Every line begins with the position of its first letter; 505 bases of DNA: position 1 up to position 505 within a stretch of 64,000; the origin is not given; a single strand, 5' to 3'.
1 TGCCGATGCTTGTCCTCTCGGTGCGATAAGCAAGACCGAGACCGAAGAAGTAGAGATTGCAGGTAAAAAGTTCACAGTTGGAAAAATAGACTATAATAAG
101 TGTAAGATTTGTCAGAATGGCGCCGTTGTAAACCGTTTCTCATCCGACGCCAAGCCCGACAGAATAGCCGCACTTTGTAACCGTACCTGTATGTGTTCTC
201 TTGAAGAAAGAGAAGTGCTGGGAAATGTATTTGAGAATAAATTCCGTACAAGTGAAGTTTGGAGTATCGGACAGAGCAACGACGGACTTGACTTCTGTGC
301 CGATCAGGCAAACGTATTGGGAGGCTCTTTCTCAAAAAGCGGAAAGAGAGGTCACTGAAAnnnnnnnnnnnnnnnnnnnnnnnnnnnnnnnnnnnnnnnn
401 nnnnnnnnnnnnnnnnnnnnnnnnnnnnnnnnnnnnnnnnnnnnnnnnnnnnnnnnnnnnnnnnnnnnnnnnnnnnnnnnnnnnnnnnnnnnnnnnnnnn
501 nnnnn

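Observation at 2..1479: Two tandem QueG/RdhA-like Fe-S reductase paralogues head a hexosamine-glycan operon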

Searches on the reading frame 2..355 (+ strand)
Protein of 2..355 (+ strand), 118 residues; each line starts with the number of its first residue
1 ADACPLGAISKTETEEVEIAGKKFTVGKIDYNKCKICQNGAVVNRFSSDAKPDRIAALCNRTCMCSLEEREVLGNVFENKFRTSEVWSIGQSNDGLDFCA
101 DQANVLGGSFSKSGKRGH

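Call 4: search_protein_families(library=pfam, proteins=[window:2-355:+], max_evalue=0.01)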
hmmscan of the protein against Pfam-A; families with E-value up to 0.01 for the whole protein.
window:2-355:+ (118 aa): 0 families

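Call 5: search_protein_families(library=ncbifam, proteins=[window:2-355:+], max_evalue=1)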
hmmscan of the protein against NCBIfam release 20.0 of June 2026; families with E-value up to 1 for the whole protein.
window:2-355:+ (118 aa): 2 families
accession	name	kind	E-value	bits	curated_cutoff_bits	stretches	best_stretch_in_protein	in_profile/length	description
TIGR02486.1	RDH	subfamily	0.0051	16.7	160.35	1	1-78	214-291/314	reductive dehalogenase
NF004914.0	PRK06273.1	equivalog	0.035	13.9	163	1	1-38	60-99/167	ferredoxin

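Call 20: find_homologous_proteins(query=window:2-355:+, max_evalue=0.001)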
Query window:2-355:+ (118 aa): 28 proteins with E <= 0.001 among 28 candidates.
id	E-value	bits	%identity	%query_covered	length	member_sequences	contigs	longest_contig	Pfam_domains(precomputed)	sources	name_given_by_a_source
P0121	3.1e-52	193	74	99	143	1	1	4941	PF00037.33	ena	-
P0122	7.4e-52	192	75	100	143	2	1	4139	PF00037.33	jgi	jgi:epoxyqueuosine reductase QueG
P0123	2.6e-51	190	75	100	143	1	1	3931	-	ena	-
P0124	1.6e-50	188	73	100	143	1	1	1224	-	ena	-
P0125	7.2e-50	186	75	100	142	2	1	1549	-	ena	-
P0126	5.6e-49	183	71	100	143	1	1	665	PF00037.33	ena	-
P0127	1.5e-48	181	75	100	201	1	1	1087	PF00037.33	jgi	jgi:ferredoxin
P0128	8.3e-48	179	70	100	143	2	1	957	-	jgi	jgi:epoxyqueuosine reductase QueG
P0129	7.4e-46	173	74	88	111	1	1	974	-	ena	-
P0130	1.7e-39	152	69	86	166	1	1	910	PF17820.8,PF00595.30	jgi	jgi:hypothetical protein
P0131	1.6e-38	149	61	100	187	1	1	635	PF00037.33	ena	-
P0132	6.6e-38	147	63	100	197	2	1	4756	PF00037.33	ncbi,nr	ncbi:MAG: 4Fe-4S binding protein, partial [Clostridia bacterium]|nr:4Fe-4S binding protein [Clostrid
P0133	2.7e-37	145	58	98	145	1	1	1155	PF00037.33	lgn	-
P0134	3.2e-37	145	58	98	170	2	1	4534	PF00037.33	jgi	-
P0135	5.7e-36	141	59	97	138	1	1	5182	PF00037.33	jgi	-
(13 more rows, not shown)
